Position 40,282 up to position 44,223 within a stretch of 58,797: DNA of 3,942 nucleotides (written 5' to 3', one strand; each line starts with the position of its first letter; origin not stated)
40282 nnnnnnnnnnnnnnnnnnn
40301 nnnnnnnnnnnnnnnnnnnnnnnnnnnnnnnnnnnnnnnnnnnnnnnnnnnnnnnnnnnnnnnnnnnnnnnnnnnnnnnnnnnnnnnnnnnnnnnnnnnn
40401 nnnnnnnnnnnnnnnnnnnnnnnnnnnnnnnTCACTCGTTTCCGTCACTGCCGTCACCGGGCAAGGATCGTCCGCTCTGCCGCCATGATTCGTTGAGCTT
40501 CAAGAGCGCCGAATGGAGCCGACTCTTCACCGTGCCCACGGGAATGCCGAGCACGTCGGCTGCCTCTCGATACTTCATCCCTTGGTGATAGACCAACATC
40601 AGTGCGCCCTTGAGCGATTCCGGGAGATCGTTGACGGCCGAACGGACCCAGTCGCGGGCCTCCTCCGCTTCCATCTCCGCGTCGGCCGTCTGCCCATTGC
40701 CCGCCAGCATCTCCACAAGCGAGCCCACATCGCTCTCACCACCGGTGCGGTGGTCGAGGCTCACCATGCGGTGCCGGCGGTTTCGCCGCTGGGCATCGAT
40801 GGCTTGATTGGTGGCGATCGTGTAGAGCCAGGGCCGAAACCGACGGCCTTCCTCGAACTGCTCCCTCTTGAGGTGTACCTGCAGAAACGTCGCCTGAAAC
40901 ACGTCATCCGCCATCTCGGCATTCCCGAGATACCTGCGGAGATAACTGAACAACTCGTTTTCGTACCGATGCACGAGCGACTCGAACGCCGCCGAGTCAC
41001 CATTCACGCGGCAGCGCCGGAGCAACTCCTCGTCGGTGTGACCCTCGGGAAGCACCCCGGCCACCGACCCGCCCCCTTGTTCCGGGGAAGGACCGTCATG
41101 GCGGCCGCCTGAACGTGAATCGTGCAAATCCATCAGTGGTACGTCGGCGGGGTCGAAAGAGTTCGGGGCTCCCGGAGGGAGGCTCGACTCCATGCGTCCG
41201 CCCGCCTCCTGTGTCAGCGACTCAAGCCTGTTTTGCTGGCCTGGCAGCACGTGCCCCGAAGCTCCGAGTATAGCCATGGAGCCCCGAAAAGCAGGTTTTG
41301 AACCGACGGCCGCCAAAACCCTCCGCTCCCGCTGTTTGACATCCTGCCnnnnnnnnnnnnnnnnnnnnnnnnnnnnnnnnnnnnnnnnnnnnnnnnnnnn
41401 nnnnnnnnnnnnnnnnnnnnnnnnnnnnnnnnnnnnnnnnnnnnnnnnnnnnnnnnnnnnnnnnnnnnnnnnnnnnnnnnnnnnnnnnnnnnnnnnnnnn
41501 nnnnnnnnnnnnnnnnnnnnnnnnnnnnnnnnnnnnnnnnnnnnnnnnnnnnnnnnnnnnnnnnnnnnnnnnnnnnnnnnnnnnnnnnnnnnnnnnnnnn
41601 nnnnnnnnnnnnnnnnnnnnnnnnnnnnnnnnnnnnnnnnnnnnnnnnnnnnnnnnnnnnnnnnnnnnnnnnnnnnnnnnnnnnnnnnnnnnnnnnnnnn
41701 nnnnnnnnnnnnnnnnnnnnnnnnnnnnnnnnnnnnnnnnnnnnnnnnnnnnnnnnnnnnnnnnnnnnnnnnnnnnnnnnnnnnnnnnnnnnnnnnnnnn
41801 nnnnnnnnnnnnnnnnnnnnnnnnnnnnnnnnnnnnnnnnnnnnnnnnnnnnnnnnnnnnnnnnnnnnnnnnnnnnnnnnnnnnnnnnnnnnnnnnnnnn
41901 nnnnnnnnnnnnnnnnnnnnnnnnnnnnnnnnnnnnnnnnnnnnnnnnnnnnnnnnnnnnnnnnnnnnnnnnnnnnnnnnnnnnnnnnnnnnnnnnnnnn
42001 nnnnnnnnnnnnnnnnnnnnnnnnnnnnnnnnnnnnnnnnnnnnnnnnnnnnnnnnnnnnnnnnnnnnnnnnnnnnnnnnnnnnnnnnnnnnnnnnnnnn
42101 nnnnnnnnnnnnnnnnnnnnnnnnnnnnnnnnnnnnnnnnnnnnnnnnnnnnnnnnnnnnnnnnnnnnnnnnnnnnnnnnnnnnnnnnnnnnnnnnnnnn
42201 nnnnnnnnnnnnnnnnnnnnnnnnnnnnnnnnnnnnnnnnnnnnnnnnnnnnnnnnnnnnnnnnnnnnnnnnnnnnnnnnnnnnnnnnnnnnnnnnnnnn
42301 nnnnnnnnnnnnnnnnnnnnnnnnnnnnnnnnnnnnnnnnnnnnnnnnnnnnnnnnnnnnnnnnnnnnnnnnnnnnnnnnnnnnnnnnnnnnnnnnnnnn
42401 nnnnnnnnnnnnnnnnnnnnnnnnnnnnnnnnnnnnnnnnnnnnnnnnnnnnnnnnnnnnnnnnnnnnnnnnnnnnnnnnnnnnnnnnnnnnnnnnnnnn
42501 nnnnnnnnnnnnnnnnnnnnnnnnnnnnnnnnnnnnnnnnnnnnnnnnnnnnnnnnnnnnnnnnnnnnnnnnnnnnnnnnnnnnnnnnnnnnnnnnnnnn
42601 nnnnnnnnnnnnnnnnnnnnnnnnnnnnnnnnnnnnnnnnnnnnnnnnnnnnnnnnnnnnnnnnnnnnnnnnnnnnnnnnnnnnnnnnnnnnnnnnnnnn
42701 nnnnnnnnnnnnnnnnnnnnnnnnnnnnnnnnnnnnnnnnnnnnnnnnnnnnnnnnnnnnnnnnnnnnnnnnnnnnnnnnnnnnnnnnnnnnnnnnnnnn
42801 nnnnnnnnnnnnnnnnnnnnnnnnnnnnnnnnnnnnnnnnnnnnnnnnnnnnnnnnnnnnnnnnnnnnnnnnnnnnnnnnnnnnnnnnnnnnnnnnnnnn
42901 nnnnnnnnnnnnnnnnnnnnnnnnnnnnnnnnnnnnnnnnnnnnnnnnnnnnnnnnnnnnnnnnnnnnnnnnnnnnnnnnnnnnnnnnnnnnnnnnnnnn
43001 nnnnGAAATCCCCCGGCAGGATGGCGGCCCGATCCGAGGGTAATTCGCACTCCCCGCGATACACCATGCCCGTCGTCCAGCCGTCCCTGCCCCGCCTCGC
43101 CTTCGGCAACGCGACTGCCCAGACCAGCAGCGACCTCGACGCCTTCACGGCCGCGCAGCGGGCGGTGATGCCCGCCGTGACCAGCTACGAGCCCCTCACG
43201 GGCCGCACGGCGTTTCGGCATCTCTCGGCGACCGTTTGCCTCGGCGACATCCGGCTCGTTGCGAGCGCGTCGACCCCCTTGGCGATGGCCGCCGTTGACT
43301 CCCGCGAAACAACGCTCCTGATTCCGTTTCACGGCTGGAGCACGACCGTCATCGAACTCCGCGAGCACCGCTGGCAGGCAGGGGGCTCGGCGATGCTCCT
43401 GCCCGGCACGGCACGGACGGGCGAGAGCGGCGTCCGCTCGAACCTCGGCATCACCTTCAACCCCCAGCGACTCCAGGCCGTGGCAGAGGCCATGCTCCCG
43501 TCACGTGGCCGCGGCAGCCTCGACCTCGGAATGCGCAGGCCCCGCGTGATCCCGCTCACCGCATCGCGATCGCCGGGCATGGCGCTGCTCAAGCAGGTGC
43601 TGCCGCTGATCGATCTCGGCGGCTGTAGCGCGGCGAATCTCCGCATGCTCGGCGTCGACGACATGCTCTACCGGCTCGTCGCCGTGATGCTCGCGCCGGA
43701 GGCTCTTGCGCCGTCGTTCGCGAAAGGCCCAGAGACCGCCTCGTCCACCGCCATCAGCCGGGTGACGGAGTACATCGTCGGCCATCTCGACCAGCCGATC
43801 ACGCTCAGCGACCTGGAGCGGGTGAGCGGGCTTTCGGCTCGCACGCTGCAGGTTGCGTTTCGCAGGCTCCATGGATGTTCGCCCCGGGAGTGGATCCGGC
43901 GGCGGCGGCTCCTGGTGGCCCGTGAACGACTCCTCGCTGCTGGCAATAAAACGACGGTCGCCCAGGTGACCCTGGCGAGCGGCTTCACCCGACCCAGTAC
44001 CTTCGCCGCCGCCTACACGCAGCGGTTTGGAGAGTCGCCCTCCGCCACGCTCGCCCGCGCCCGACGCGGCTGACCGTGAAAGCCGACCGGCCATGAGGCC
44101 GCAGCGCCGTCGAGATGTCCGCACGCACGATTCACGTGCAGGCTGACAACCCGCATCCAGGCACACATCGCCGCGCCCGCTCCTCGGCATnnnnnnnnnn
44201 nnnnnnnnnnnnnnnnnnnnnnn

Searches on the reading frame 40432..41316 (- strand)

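Call 78: search_protein_families(library=pfam, proteins=[window:40432-41316:-], max_evalue=0.00001)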
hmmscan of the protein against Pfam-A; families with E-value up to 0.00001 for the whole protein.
window:40432-41316:- (294 aa): 3 families
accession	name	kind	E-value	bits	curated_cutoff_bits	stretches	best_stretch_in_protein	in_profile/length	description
PF04542.20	Sigma70_r2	-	2.7e-18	66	24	1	114-181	1-70/71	Sigma-70 region 2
PF08281.18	Sigma70_r4_2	-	5.5e-12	45.6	25.7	1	222-274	2-54/54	Sigma-70, region 4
PF04545.22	Sigma70_r4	-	1.2e-08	34.8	24.1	1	229-274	3-48/50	Sigma-70, region 4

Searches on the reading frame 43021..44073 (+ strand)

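Call 10: search_protein_families(library=pfam, proteins=[window:43021-44073:+])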
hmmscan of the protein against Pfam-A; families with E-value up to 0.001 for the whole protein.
window:43021-44073:+ (350 aa): 2 families
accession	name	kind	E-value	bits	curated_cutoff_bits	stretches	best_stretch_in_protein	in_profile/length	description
PF12833.13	HTH_18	-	2.1e-20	73.2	33.6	1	268-345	4-79/80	Helix-turn-helix domain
PF00165.29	HTH_AraC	-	4.4e-07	30.3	26.6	0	255-293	4-42/42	Bacterial regulatory helix-turn-helix proteins, AraC family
